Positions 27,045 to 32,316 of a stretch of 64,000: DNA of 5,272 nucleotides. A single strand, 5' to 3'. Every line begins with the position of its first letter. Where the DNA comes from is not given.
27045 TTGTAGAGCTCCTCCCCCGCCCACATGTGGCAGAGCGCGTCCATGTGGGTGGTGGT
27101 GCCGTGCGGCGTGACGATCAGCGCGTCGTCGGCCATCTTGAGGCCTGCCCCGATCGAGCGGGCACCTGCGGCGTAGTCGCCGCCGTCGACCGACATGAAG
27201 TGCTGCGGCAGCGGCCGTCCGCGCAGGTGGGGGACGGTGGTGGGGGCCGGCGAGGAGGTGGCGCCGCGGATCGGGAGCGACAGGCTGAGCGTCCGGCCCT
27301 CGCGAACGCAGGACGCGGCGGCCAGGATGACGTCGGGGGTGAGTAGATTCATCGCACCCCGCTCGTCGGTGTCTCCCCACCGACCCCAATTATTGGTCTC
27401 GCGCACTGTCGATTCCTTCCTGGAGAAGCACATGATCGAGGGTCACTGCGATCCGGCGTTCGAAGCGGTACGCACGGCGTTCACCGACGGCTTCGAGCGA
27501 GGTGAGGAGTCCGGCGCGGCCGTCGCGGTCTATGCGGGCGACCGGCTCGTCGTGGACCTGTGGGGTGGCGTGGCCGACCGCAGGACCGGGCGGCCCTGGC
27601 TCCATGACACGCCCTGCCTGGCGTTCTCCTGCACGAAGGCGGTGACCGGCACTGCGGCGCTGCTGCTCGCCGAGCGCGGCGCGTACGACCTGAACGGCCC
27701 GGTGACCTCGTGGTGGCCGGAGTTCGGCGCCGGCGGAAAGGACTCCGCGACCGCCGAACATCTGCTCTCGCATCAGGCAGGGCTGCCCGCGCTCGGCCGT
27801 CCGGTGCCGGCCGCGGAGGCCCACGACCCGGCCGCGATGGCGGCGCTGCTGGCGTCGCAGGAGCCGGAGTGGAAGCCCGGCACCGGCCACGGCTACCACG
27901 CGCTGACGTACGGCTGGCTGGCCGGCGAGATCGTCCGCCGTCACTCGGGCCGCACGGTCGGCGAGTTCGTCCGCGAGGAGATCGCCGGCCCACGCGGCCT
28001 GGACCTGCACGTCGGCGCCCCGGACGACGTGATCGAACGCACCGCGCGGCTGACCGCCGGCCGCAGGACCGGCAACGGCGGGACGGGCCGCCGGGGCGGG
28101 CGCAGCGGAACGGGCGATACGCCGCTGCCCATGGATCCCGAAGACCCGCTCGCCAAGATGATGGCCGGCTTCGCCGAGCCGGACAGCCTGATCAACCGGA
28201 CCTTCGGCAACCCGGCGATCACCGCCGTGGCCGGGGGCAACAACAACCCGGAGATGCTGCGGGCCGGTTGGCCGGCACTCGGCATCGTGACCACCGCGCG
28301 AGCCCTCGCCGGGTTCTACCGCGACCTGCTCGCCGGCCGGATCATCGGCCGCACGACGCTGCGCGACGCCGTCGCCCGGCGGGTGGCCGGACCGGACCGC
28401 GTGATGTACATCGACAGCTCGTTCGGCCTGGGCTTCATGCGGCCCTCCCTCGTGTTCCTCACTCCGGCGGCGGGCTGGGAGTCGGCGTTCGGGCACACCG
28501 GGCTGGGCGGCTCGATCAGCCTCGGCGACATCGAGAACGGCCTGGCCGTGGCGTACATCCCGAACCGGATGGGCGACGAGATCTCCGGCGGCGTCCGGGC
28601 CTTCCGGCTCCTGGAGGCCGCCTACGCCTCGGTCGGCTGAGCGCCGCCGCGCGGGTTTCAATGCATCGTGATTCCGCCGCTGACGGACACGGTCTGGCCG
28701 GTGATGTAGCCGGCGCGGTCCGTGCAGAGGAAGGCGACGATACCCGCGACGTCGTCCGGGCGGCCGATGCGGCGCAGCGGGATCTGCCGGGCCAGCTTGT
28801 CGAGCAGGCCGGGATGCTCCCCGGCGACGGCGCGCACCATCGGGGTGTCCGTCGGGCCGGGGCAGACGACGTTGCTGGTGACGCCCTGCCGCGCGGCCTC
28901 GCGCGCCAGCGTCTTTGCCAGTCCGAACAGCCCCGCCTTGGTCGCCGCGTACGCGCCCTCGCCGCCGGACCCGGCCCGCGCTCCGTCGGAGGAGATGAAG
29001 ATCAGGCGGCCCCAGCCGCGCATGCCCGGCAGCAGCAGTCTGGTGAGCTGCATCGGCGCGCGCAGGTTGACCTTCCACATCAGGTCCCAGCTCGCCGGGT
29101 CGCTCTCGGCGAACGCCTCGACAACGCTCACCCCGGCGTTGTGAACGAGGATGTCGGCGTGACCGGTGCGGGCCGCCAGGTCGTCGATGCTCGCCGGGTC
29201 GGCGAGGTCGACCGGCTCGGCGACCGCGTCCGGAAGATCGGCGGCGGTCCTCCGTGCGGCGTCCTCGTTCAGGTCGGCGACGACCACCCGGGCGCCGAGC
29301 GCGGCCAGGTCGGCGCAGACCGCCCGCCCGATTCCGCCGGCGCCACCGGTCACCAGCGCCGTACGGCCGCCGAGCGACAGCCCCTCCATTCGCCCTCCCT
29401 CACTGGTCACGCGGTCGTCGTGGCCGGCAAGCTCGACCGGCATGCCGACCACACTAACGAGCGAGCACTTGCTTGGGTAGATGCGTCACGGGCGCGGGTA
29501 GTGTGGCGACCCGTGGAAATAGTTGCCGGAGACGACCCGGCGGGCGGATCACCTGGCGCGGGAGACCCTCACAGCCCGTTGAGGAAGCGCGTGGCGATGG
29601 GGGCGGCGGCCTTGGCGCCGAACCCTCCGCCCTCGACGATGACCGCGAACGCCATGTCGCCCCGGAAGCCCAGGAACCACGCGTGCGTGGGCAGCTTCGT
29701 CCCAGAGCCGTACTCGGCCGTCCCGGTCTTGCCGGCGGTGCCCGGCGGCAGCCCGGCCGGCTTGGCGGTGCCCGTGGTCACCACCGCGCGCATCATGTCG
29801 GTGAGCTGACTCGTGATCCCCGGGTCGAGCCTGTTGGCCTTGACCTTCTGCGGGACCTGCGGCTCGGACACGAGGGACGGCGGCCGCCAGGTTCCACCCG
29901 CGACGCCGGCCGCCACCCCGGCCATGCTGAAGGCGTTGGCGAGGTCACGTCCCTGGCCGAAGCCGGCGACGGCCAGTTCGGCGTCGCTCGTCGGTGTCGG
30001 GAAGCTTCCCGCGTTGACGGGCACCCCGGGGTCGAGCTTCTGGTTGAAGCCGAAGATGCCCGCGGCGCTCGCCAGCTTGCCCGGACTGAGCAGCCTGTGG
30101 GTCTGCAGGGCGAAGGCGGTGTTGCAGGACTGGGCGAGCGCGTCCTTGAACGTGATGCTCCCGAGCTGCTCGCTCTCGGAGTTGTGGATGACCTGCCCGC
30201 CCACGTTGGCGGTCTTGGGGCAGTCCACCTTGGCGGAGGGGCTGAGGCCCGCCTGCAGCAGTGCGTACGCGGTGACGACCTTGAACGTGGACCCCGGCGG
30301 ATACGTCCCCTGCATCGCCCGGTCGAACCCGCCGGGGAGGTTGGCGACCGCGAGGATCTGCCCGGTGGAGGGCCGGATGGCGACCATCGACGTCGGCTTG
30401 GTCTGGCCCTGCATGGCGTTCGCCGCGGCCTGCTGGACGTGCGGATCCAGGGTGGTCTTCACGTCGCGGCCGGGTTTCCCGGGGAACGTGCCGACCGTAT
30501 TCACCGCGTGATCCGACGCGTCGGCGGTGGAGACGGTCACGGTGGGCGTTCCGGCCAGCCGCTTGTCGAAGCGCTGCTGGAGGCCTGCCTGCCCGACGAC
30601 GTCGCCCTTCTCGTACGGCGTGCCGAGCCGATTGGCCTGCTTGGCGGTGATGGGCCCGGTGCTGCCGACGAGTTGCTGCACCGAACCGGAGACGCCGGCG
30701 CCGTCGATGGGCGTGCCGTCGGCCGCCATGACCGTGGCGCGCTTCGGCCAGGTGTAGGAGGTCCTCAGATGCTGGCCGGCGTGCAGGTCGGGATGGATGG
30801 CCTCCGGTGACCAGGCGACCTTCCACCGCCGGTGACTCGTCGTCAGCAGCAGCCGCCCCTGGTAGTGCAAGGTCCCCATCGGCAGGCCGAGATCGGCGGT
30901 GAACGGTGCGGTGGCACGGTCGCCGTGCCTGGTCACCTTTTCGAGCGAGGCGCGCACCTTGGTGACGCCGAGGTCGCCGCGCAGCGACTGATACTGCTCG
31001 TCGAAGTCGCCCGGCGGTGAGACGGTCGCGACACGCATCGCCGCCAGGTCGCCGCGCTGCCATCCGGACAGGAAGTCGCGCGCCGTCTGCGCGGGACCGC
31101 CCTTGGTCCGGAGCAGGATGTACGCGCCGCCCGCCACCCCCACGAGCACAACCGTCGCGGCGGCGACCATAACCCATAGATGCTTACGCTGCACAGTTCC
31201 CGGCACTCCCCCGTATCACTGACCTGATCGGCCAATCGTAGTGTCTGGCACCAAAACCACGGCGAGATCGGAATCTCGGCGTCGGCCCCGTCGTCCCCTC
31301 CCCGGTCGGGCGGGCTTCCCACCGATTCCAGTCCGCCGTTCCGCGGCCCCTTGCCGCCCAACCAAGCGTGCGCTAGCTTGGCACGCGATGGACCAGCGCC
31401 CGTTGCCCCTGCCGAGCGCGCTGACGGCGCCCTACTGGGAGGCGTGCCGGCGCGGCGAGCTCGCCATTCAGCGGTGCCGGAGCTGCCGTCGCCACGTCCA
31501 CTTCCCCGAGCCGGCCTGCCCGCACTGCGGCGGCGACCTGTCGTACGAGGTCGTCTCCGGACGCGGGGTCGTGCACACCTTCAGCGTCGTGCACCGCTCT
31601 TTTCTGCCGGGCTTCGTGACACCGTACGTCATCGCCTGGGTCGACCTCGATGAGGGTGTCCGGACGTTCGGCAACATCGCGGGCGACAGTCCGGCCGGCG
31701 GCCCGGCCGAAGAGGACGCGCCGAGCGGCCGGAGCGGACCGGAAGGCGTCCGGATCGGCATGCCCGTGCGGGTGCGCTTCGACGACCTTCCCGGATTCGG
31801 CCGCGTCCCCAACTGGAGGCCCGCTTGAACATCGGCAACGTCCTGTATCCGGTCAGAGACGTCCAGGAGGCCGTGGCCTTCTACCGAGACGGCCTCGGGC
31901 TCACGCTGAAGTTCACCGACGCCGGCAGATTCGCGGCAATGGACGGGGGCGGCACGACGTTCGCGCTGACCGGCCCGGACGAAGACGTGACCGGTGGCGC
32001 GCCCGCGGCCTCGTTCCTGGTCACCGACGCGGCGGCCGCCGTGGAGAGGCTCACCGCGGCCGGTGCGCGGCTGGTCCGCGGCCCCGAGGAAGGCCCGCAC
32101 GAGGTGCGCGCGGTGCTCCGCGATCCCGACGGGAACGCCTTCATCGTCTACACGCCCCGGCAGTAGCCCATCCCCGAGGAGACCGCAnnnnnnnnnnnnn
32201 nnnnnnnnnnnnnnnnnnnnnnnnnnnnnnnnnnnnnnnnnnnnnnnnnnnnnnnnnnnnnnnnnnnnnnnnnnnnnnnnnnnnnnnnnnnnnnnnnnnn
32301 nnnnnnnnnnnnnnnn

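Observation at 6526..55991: Dispersed, expanded KstR2 regulon marked by eight operators over ~50 kb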

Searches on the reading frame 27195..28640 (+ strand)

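Call 11: search_protein_families(library=pfam, proteins=[window:27195-28640:+])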
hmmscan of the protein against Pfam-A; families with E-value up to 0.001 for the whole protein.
window:27195-28640:+ (481 aa): 1 family
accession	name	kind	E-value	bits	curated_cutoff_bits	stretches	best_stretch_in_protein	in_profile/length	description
PF00144.29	Beta-lactamase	-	1e-68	232.4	27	1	95-475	4-327/329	Beta-lactamase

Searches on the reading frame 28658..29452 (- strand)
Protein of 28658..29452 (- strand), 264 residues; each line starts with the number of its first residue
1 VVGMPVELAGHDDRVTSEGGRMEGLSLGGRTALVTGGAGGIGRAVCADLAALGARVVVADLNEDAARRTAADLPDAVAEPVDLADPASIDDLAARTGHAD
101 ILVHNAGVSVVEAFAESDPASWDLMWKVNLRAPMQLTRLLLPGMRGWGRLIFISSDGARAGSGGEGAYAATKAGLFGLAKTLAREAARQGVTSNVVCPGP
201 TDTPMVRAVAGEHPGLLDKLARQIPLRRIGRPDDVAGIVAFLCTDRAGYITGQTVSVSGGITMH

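Call 11: search_protein_families(library=pfam, proteins=[window:28658-29452:-])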
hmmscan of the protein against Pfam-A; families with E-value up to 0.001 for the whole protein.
window:28658-29452:- (264 aa): 5 families
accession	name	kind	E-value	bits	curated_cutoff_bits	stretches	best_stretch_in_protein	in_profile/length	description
PF13561.12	adh_short_C2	-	1.9e-57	195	27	1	38-262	3-236/236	Enoyl-(Acyl carrier protein) reductase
PF00106.31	adh_short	-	2e-45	155.2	26.6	1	31-209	2-190/195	short chain dehydrogenase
PF01370.27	Epimerase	-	4.6e-11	43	20.9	1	32-158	1-118/240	NAD dependent epimerase/dehydratase family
PF08659.16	KR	-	2.8e-10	40.8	22.6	1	31-187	2-168/180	KR domain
PF03435.24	Sacchrp_dh_NADP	-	0.00012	22.9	25.1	1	37-106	5-76/129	Saccharopine dehydrogenase NADP binding domain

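Call 46: search_protein_families(library=ncbifam, proteins=[window:28658-29452:-], max_evalue=1e-20)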
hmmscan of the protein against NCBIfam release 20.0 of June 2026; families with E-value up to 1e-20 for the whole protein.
window:28658-29452:- (264 aa): 154 families (the best 25 are shown)
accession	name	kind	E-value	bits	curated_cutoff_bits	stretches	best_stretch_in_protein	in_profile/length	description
TIGR03206.1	benzo_BadH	equivalog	2.1e-66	223.8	431.2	1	29-263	3-250/250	2-hydroxycyclohexanecarboxyl-CoA dehydrogenase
NF009464.0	PRK12824.1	subfamily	1.5e-55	188.6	269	1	30-264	3-245/245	3-oxoacyl-ACP reductase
NF004198.0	PRK05653.1-3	equivalog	2.3e-55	187.7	296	1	27-263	5-248/248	3-oxoacyl-ACP reductase FabG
TIGR01829.1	AcAcCoA_reduct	subfamily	4.6e-55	186.9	302.1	1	30-263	1-242/242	acetoacetyl-CoA reductase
NF005559.1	PRK07231.1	subfamily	3.5e-54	183.9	215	1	27-262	2-248/249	glucose 1-dehydrogenase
NF009466.0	PRK12826.1-2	subfamily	4.5e-53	180.3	222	1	30-263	4-246/248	3-oxoacyl-ACP reductase FabG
TIGR01963.1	PHB_DH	subfamily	4.5e-53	180.1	307.05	1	30-264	2-255/255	3-hydroxybutyrate dehydrogenase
NF047420.2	EF_P_mod_YmfI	equivalog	4e-51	174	238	1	31-261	1-235/236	elongation factor P 5-aminopentanone reductase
NF009093.0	PRK12429.1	subfamily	1.2e-49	168.9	258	1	27-263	3-258/259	3-hydroxybutyrate dehydrogenase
TIGR01830.1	3oxo_ACP_reduc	equivalog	3.9e-49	167.5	297.75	1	32-261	1-238/239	3-oxoacyl-[acyl-carrier-protein] reductase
NF004197.0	PRK05653.1-1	equivalog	2e-48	165.2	332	1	26-263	4-248/249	3-oxoacyl-ACP reductase FabG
NF009468.0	PRK12826.1-4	equivalog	9.3e-47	159.8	318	1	26-262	4-248/256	SDR family oxidoreductase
NF005853.0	PRK07774.1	equivalog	5.5e-46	157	303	1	27-263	4-248/250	SDR family oxidoreductase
NF052558.1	MBtsdlDhBudC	equivalog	9.9e-46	156.3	270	1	29-262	3-242/250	meso-2,3-butanediol dehydrogenase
NF004791.0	PRK06138.1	equivalog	1.4e-45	155.6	312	1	27-263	3-251/252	SDR family oxidoreductase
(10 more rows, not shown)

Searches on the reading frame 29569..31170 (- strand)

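Call 11: search_protein_families(library=pfam, proteins=[window:29569-31170:-])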
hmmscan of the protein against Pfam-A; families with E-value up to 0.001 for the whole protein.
window:29569-31170:- (533 aa): 3 families
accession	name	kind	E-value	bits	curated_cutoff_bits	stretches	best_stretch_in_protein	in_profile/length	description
PF00905.27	Transpeptidase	-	6.5e-40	137.6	22.1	1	261-530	2-298/299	Penicillin binding protein transpeptidase domain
PF05223.17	MecA_N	-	8.5e-13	49.1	22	1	26-133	2-117/117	NTF2-like N-terminal transpeptidase domain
PF03717.20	PBP_dimer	-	9.7e-08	33.1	24.4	1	163-225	115-178/180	Penicillin-binding Protein dimerisation domain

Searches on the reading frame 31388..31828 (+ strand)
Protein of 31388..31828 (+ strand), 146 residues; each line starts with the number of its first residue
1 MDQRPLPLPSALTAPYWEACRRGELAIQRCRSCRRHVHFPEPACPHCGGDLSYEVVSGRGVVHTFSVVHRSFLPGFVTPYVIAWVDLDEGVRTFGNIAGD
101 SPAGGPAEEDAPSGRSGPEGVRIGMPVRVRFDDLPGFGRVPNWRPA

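Call 11: search_protein_families(library=pfam, proteins=[window:31388-31828:+])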
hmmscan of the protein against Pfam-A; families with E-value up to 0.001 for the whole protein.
window:31388-31828:+ (146 aa): 2 families
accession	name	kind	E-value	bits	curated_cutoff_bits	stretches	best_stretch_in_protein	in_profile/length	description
PF01796.24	OB_ChsH2_C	-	1.7e-16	60.3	27.1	1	54-132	2-65/65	ChsH2, C-terminal OB-fold domain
PF12172.15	zf-ChsH2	-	6.7e-12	45.4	23.2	1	17-50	1-34/37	ChsH2, rubredoxin-like zinc ribbon domain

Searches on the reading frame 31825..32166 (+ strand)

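Call 11: search_protein_families(library=pfam, proteins=[window:31825-32166:+])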
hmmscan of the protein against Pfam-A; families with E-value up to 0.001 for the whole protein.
window:31825-32166:+ (113 aa): 3 families
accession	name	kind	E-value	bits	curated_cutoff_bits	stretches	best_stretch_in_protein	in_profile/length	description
PF00903.31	Glyoxalase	-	3.5e-15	56.9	20.6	1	3-106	2-119/121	Glyoxalase/Bleomycin resistance protein/Dioxygenase superfamily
PF18029.7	Glyoxalase_6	-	3.8e-12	47.2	23.6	1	10-108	6-105/106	Glyoxalase-like domain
PF22677.2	Ble-like_N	-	2.2e-05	24.6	24.5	1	5-42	4-41/41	Bleomycin resistance protein-like N-terminal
